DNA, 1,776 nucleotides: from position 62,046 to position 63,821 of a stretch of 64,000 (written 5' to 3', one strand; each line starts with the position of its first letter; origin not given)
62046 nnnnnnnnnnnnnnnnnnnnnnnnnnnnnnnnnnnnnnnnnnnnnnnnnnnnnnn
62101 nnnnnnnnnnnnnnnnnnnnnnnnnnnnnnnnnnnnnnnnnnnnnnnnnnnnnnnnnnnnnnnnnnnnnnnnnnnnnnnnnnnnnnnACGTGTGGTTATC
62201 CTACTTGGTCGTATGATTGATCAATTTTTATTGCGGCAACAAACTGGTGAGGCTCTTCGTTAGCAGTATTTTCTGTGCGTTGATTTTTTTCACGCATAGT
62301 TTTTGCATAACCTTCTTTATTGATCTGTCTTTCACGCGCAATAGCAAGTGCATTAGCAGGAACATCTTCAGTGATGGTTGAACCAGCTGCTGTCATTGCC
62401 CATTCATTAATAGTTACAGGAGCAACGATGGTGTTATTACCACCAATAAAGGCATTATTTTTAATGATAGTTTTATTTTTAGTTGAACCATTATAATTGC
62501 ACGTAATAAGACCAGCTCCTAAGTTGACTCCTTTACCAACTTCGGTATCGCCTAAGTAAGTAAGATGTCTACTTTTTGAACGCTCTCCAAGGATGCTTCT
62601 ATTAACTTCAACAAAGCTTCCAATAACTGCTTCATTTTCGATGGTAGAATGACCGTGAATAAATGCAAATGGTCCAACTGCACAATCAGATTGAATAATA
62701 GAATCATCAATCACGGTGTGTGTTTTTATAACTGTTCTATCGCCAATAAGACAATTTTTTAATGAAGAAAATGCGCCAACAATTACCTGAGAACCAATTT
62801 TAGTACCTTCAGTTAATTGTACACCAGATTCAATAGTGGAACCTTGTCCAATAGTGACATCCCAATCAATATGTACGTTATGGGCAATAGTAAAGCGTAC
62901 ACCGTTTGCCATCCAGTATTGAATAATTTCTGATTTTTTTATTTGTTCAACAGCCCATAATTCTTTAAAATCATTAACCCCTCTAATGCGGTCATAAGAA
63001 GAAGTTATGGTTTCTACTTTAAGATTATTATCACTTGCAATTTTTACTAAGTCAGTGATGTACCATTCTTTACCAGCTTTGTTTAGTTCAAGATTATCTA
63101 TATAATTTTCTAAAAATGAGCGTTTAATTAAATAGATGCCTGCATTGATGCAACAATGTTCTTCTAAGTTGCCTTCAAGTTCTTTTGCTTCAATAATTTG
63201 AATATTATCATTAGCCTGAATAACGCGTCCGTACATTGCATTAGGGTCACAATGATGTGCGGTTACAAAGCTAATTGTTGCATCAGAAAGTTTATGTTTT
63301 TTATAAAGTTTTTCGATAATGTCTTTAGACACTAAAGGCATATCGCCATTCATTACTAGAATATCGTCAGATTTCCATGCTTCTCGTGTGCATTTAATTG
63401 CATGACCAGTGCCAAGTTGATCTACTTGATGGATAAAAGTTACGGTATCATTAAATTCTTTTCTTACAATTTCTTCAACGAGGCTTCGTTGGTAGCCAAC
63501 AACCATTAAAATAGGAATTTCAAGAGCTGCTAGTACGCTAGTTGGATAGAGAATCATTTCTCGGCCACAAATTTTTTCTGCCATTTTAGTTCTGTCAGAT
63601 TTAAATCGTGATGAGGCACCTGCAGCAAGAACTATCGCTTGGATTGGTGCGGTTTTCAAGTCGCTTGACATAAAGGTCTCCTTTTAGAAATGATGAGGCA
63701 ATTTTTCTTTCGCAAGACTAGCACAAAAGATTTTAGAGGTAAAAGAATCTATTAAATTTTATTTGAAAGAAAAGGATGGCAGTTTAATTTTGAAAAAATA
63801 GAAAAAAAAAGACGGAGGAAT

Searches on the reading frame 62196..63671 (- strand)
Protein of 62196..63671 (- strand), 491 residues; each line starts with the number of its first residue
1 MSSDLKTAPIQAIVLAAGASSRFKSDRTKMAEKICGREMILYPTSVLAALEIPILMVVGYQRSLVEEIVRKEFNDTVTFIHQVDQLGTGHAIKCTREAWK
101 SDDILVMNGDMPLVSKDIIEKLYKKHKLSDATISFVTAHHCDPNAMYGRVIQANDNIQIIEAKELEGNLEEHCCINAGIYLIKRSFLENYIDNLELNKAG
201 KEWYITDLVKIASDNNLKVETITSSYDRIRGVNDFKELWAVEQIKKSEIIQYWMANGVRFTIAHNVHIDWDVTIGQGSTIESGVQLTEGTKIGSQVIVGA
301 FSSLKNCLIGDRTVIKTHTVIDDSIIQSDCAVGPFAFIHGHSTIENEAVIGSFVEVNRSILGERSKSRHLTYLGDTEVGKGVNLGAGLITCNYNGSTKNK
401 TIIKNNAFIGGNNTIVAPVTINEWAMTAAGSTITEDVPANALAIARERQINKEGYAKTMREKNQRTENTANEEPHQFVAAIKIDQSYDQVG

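Call 66: search_protein_families(library=pfam, proteins=[window:62196-63671:-], max_evalue=1)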
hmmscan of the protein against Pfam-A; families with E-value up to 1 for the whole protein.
window:62196-63671:- (491 aa): 11 families
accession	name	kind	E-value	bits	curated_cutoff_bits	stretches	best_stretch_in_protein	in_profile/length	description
PF00132.30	Hexapep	-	1.1e-21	75.9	27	4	401-434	2-35/36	Bacterial transferase hexapeptide (six repeats)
PF25084.1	LbH_EIF2B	-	2.9e-15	56.6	54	2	260-355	10-104/105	EIF2B subunit epsilon LbH domain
PF12804.13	NTP_transf_3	-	1.9e-14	54.6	27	1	12-138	1-123/160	MobA-like NTP transferase domain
PF00483.29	NTP_transferase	-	5.3e-10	39.7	21.2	1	12-224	2-222/245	Nucleotidyl transferase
PF21711.3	DCTN5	-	0.00082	19.5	40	1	273-344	86-152/182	Dynactin subunit 5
PF25087.1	GMPPB_C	-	0.0014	18.7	39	1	263-357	2-84/110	GMPPB C-terminal domain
PF14602.12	Hexapep_2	-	0.0065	16.6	27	1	401-434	2-33/34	Hexapeptide repeat of succinyl-transferase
PF01983.22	CofC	-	0.017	14.8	22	1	64-133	51-120/217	Guanylyl transferase CofC like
PF24894.1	Hexapep_GlmU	-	0.018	15.6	23.3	1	271-334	18-79/104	GlmU-like, C-terminal hexapeptide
PF25247.1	LbH_GLGC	-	0.099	13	27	0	302-327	27-52/135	GLGC left-handed parallel beta-helix domain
PF07959.18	Fucose_pyrophosphorylase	-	0.24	10.7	34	0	262-320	286-346/418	Fucose pyrophosphorylase domain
